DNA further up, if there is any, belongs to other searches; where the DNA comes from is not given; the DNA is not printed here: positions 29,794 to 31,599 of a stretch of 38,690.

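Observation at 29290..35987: Minimal monoderm-type type IV secretion-like operon with no visible conjugation genes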

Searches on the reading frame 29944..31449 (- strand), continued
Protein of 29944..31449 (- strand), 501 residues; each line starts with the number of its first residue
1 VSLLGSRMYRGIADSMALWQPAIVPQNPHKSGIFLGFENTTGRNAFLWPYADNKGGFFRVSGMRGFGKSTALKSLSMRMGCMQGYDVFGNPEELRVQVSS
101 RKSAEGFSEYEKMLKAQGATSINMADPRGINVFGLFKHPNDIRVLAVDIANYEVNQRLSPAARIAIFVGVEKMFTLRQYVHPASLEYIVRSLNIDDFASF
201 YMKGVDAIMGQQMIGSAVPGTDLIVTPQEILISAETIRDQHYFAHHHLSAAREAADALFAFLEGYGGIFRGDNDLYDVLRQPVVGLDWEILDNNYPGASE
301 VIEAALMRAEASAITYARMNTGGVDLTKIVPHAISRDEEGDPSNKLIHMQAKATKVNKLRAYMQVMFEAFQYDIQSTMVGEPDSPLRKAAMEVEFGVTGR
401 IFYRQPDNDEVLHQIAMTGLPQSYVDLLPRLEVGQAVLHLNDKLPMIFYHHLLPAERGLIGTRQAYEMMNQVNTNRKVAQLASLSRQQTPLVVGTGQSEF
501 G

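Call 66: get_annotated_region(hit=H6, flank=8000)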
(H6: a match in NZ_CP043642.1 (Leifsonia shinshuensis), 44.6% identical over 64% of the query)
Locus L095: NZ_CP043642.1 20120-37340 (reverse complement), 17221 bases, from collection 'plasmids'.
description: Leifsonia shinshuensis strain INR9 plasmid unnamed1, complete sequence
organism: Leifsonia shinshuensis (NCBI taxid 150026)
taxonomy: Bacteria; Actinomycetota; Actinomycetes; Micrococcales; Microbacteriaceae; Leifsonia; Leifsonia shinshuensis
host: -; source: pure culture,soil; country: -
typing (MOB-suite, as given by PLSDB): non-mobilizable
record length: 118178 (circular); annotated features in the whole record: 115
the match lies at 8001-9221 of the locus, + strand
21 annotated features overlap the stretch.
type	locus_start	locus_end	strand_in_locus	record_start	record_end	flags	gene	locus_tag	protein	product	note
CDS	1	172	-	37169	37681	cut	-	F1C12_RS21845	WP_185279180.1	hypothetical protein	-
CDS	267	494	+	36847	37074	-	-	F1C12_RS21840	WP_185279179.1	sigma factor-like helix-turn-helix DNA-binding protein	GO:0006352 - DNA-templated transcription initiation [Evidence IEA]; GO:0006355 - regulation of DNA-templated ...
CDS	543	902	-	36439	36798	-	-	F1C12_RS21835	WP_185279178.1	hypothetical protein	-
CDS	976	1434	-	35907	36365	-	-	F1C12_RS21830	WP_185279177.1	single-stranded DNA-binding protein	-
CDS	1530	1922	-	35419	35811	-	-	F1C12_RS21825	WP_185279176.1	hypothetical protein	-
CDS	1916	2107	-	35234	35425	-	-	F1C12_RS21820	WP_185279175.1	hypothetical protein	-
CDS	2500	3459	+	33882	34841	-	-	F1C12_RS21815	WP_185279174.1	hypothetical protein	-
CDS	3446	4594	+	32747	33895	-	-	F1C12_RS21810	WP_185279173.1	hypothetical protein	-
CDS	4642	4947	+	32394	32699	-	-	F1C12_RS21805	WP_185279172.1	hypothetical protein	-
CDS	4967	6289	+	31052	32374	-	-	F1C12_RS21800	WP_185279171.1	hypothetical protein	-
CDS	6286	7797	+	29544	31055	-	-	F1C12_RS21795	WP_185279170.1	SCO6880 family protein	-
CDS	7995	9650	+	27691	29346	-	-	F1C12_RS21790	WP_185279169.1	ATP-binding protein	-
CDS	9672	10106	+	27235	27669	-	-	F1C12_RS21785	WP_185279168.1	hypothetical protein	-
CDS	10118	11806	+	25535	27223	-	-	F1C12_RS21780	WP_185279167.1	TraM recognition domain-containing protein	-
CDS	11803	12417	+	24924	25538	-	-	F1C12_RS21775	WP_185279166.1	hypothetical protein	-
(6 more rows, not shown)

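Call 67: get_annotated_region(hit=H23, flank=8000)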
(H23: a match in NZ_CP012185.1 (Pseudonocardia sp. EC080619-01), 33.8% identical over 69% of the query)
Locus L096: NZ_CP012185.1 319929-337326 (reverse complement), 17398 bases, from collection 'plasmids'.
description: Pseudonocardia sp. EC080619-01 plasmid pBCI1-2, complete sequence
organism: Pseudonocardia sp. EC080619-01 (NCBI taxid 1096856)
taxonomy: Bacteria; Actinomycetota; Actinomycetes; Pseudonocardiales; Pseudonocardiaceae; Pseudonocardia; Pseudonocardia sp. EC080619-01
host: -; source: Apterostigma dentigerum; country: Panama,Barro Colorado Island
typing (MOB-suite, as given by PLSDB): mobilizable; relaxase MOBF
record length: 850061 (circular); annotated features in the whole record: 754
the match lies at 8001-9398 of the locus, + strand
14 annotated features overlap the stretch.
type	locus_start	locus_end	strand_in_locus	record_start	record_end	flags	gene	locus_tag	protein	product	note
CDS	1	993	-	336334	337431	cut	-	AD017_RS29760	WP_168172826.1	tyrosine-type recombinase/integrase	GO:0015074 - DNA integration [Evidence IEA]; GO:0006310 - DNA recombination [Evidence IEA]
CDS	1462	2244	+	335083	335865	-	-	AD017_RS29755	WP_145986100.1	trypsin-like peptidase domain-containing protein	-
CDS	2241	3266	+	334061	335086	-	-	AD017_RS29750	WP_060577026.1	hypothetical protein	-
CDS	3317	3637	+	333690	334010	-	-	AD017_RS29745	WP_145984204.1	hypothetical protein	-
CDS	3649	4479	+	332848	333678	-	-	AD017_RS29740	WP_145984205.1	hypothetical protein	-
CDS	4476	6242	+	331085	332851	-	-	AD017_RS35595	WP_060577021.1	hypothetical protein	-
CDS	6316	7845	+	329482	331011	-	-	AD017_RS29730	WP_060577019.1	SCO6880 family protein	-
CDS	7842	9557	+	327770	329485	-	-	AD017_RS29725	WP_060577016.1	ATP-binding protein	-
CDS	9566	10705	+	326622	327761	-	-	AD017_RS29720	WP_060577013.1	C40 family peptidase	GO:0006508 - proteolysis [Evidence IEA]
CDS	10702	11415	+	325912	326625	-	-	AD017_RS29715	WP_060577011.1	J domain-containing protein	GO:0006457 - protein folding [Evidence IEA]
CDS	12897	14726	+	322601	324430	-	-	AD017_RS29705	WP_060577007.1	TraM recognition domain-containing protein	-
CDS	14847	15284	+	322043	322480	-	-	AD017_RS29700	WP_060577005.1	hypothetical protein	-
CDS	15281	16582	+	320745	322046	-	-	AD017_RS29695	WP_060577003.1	hypothetical protein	-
CDS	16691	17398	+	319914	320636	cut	-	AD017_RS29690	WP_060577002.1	hypothetical protein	-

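Call 68: get_annotated_region(hit=H4, flank=8000)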
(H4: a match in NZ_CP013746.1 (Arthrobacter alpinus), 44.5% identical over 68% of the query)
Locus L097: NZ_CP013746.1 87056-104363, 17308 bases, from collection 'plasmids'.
description: Arthrobacter alpinus strain A3 plasmid unnamed, complete sequence
organism: Arthrobacter alpinus (NCBI taxid 656366)
taxonomy: Bacteria; Actinomycetota; Actinomycetes; Micrococcales; Micrococcaceae; Arthrobacter; Arthrobacter alpinus
host: -; source: Permafrost; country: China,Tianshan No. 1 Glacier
typing (MOB-suite, as given by PLSDB): mobilizable; relaxase MOBF
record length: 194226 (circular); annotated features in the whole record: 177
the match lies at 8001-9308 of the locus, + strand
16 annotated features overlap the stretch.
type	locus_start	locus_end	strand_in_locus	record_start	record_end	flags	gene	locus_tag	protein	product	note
CDS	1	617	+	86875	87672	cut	-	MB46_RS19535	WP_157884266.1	helix-turn-helix domain-containing protein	-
CDS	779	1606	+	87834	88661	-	-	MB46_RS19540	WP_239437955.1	DUF2637 domain-containing protein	-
CDS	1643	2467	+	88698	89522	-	-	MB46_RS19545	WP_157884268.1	sigma factor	GO:0006352 - DNA-templated transcription initiation [Evidence IEA]; GO:0006355 - regulation of DNA-templated ...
CDS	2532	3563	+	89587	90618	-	-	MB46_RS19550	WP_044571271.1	hypothetical protein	-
CDS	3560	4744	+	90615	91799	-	-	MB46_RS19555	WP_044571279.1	CHAP domain-containing protein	-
CDS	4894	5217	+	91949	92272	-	-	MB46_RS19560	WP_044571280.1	hypothetical protein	-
CDS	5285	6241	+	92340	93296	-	-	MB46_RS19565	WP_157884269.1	hypothetical protein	-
CDS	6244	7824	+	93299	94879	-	-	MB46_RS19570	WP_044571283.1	SCO6880 family protein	-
CDS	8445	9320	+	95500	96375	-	-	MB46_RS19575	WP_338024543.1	hypothetical protein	-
CDS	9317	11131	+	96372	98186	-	-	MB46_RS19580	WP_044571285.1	TraM recognition domain-containing protein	-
CDS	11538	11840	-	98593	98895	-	-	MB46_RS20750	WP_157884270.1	hypothetical protein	-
CDS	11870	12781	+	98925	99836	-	-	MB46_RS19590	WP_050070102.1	hypothetical protein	-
CDS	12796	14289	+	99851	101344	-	-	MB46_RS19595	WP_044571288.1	hypothetical protein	-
CDS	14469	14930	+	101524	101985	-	-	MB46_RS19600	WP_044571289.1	single-stranded DNA-binding protein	-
CDS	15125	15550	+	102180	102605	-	-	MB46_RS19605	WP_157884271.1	hypothetical protein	-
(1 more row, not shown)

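Call 72: predict_structure(alignment_id=A2)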
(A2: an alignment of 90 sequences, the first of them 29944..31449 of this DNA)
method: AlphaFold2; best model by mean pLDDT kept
length: 501 residues; sequences in the alignment: 90
mean_pLDDT: 87.7   pTM: 0.84
mean pLDDT of the five models: 87.7, 87.1, 86.9, 86.2, 86.1
residues with pLDDT >= 90: 355; 70-90: 70; 50-70: 61; < 50: 15
segments of 3 or more residues with pLDDT < 50: 221-225
pLDDT, mean of each block of 10 residues (from residue 1): 53 71 81 94 93 86 96 97 92 96 90 95 95 95 96 95 96 93 98 95 82 56 48 57 88 98 96 94 97 96 97 88 90 96 96 92 93 95 97 96 98 97 98 97 95 92 73 60 67 51 43
secondary structure, 60 per line:
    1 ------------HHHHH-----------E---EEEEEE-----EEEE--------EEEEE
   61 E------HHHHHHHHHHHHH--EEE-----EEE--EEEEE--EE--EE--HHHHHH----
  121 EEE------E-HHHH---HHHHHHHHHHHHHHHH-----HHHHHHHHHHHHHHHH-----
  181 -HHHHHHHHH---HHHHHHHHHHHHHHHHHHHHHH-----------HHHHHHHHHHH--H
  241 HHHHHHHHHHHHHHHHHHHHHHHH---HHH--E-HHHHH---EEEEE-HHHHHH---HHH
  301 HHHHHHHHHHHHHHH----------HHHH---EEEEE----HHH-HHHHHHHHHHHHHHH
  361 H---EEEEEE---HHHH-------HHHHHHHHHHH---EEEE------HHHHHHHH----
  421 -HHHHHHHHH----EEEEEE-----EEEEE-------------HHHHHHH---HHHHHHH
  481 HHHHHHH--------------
elements in order: H13-17 E33-38 E44-47 E56-61 H68-80 E83-85 E91-93 E96-100 H111-116 E121-123 H132-135 H139-154 H160-175 H182-190 H194-215 H227-237 H240-264 H275-279 E283-287 H289-294 H298-315 H326-329 E333-337 H346-361 E365-370 H374-377 H385-395 E399-402 H409-416 H422-430 E435-440 E446-450 H464-470 H474-487

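Call 75: fold_search(model_id=the predicted structure, library=pdb)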
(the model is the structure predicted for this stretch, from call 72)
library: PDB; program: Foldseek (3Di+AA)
matches with E <= 10: 610; with E <= 0.001: 78
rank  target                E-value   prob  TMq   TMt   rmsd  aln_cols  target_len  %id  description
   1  4ag6_A                5.7e-10  1.00  0.53  0.69   6.1       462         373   13  Structure of VirB4 of Thermoanaerobacter pseudethanolicus (released 2012-07-04)
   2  4ag5_B                1.1e-09  1.00  0.50  0.64   6.5       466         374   13  Structure of VirB4 of Thermoanaerobacter pseudethanolicus (released 2012-07-04)
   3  4ag5_A                2.4e-09  1.00  0.53  0.68   5.8       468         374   13  Structure of VirB4 of Thermoanaerobacter pseudethanolicus (released 2012-07-04)
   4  8wiv_D                2.4e-09  1.00  0.50  0.42  13.2       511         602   16  Cryo-EM structure of a bacterial protein (released 2024-09-11)
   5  7es4                  4.5e-09  1.00  0.52  0.68   8.6       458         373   14  the crystral structure of DndH-C-domain (released 2022-05-11)
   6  8wj3_N                1.6e-08  1.00  0.46  0.42  16.4       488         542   15  Cryo-EM structure of a bacterial protein (released 2024-09-11)
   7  4d2i_A                1.9e-08  1.00  0.51  0.54  10.5       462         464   13  Crystal structure of the HerA hexameric DNA translocase from Sulfolobus solfataricus bound to AMP-PNP (released 2014-12-03)
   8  8dol_C                2.2e-08  1.00  0.45  0.45  12.2       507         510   10  Mechanism of regulation of the Helicobacter pylori Cagbeta ATPase by CagZ (released 2023-02-15)
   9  8wiv_M                6.3e-08  1.00  0.49  0.41  16.9       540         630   15  Cryo-EM structure of a bacterial protein (released 2024-09-11)
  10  4d2i_B                1.0e-07  1.00  0.52  0.56   7.8       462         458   12  Crystal structure of the HerA hexameric DNA translocase from Sulfolobus solfataricus bound to AMP-PNP (released 2014-12-03)
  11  8wld_A                1.3e-07  1.00  0.49  0.50   9.3       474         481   14  Cryo-EM structure of SIR2/HerA antiphage complex (released 2024-09-11)
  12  8wiv_L                1.4e-07  1.00  0.50  0.40  14.5       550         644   15  Cryo-EM structure of a bacterial protein (released 2024-09-11)
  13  8dol_B                1.4e-07  1.00  0.46  0.47  12.1       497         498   10  Mechanism of regulation of the Helicobacter pylori Cagbeta ATPase by CagZ (released 2023-02-15)
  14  8wod_D                1.6e-07  1.00  0.46  0.47   9.8       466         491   14  Cryo-EM structure of SIR2/HerA complex (released 2024-09-11)
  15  8yhx_A                1.6e-07  1.00  0.44  0.40  12.5       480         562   10  Cryo-EM structure of the trimeric HerA (released 2024-11-06)
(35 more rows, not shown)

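Call 79: search_protein_families(library=pfam, proteins=[L092:7121-8152:+, L093:6555-8333:+, L095:4967-6289:+, L096:4476-6242:+, L092:6781-7086:+, L094:4712-5068:+, L096:3317-3637:+], max_evalue=1)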
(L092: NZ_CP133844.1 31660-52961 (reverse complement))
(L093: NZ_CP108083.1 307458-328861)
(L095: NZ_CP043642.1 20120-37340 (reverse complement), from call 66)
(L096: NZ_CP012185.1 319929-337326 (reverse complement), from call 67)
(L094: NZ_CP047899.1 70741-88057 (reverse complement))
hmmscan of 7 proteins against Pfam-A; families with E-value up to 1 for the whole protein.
L092:7121-8152:+ (343 aa): 1 family
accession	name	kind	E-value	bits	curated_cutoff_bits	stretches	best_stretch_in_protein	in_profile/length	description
PF04610.19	TrbL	-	0.00018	21.8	25.9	1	172-295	87-209/215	TrbL/VirB6 plasmid conjugal transfer protein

L093:6555-8333:+ (592 aa): 2 families
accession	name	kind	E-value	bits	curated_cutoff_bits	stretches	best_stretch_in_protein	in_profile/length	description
PF19597.4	TrbL_4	-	3e-05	24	27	1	318-441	146-262/276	Conjugal transfer protein TrbL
PF04610.19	TrbL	-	0.0061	16.8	25.9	1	210-415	5-205/215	TrbL/VirB6 plasmid conjugal transfer protein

L095:4967-6289:+ (440 aa): 0 families

L096:4476-6242:+ (588 aa): 2 families
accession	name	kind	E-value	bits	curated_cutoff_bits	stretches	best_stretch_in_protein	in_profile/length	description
PF04610.19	TrbL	-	4.6e-05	23.7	25.9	1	135-323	5-212/215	TrbL/VirB6 plasmid conjugal transfer protein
PF23510.1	Microp_apicomplexa_6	-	0.27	11.8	27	0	223-253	29-59/71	Apicomplexa microprotein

L092:6781-7086:+ (101 aa): 2 families
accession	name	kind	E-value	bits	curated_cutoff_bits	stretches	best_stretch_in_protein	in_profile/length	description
PF04893.22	Yip1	-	0.00078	19.8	28.6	1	6-93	34-121/173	Yip1 domain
PF06412.16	TraD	-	0.37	11.1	22.3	1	30-66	12-48/62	Conjugal transfer protein TraD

L094:4712-5068:+ (118 aa): 2 families
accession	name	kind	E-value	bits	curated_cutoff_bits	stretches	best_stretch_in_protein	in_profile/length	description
PF25114.1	AtTam38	-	0.19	11.3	27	1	43-98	113-169/270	AtTam38 family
PF05915.17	TMEM_230_134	-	0.67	10.5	26.8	1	43-82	49-89/119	Transmembrane proteins 230/134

L096:3317-3637:+ (106 aa): 0 families

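Call 81: find_encoding_contigs(protein=P0020, flank=10000, max_places=2)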
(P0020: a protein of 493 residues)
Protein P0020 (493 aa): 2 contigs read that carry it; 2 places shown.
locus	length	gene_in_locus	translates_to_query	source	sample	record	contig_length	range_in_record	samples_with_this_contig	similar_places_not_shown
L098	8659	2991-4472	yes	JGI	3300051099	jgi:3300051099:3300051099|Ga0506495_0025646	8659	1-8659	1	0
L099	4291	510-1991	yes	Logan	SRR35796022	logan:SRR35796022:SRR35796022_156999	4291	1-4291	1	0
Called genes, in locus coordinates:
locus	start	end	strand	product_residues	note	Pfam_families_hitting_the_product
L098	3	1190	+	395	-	?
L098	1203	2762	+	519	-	-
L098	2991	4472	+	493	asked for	-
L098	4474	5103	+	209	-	-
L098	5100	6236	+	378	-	PF00877:NLPC_P60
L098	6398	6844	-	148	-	PF02861:Clp_N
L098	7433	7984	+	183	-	PF04011:LemA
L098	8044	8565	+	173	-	-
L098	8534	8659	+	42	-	?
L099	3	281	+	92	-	?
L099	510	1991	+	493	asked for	-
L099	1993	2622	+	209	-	-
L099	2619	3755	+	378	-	PF00877:NLPC_P60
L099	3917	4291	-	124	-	?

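Call 82: find_encoding_contigs(protein=P0060, flank=10000, max_places=2)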
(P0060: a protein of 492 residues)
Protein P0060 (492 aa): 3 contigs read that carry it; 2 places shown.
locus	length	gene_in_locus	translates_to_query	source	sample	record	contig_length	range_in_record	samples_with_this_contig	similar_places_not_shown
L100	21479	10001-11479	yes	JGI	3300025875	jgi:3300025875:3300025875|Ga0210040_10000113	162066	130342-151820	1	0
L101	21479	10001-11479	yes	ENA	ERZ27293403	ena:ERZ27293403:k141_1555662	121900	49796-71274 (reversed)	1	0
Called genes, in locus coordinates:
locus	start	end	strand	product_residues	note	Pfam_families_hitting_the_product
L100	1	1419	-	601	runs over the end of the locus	PF00496:SBP_bac_5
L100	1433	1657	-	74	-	PF03840:SecG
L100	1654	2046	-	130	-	PF04020:Phage_holin_4_2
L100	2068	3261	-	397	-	PF05195:AMP_N, PF00557:Peptidase_M24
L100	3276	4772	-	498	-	PF01541:GIY-YIG (weak), PF27096:UvrC_M (weak), PF02151:UVR, PF08459:UvrC_RNaseH_dom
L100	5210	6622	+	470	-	-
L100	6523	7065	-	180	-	-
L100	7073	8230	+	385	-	-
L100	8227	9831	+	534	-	-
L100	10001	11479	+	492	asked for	-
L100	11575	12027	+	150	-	-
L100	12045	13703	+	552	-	PF00877:NLPC_P60, PF01551:Peptidase_M23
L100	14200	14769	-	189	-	-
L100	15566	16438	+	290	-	-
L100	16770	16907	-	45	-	-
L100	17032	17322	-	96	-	-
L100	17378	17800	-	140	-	PF00903:Glyoxalase, PF06983:3-dmu-9_3-mt (weak)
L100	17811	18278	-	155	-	PF06983:3-dmu-9_3-mt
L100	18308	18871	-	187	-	PF08002:DUF1697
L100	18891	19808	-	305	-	PF17773:UPF0176_N, PF00581:Rhodanese, PF12368:Rhodanese_C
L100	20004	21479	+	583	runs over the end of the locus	PF00664:ABC_membrane, PF00005:ABC_tran, PF02463:SMC_N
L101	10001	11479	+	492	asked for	-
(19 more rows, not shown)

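Call 83: find_encoding_contigs(protein=P0100, flank=10000, max_places=1)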
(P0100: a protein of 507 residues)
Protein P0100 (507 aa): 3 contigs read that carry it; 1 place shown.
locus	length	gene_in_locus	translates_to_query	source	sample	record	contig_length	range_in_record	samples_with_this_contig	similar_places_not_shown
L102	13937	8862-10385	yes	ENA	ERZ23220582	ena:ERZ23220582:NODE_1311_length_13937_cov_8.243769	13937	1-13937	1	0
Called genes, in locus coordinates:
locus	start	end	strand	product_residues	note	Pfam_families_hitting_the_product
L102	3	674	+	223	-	?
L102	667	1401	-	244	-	PF01988:VIT1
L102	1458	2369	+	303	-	PF00135:COesterase (faint), PF20434:BD-FAE, PF07859:Abhydrolase_3, PF00326:Peptidase_S9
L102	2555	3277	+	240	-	-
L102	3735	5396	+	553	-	-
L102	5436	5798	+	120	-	-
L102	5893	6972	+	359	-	-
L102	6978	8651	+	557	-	-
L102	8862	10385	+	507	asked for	-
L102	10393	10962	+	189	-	-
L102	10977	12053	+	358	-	PF01551:Peptidase_M23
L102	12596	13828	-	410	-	PF00535:Glycos_transf_2, PF13641:Glyco_tranf_2_3, PF13506:Glyco_transf_21 (weak), PF13632:Glyco_trans_2_3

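Call 84: find_encoding_contigs(protein=P0120, flank=10000, max_places=1)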
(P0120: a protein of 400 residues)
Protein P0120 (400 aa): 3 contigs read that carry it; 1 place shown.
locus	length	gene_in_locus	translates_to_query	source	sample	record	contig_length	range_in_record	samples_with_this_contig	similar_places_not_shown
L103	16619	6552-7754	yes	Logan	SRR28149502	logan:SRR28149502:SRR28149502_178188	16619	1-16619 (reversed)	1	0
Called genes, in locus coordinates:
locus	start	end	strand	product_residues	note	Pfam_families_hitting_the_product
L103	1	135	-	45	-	?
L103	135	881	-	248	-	PF05443:ROS_MUCR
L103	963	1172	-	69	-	-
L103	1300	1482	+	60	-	-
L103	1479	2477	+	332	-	PF02601:Exonuc_VII_L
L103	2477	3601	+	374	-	-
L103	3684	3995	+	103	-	-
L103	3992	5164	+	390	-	-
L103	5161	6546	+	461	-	-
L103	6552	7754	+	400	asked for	PF19044:P-loop_TraG (faint), PF12846:AAA_10 (faint)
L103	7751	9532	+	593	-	PF02534:T4SS-DNA_transf, PF10412:TrwB_AAD_bind, PF12696:TraG-D_C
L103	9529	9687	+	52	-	-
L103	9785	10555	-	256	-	-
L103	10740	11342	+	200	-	PF03887:YfbU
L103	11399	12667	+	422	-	PF13091:PLDc_2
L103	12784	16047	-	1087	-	PF08751:TrwC, PF05970:PIF1 (weak), PF13245:AAA_19, PF13604:AAA_30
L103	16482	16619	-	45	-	?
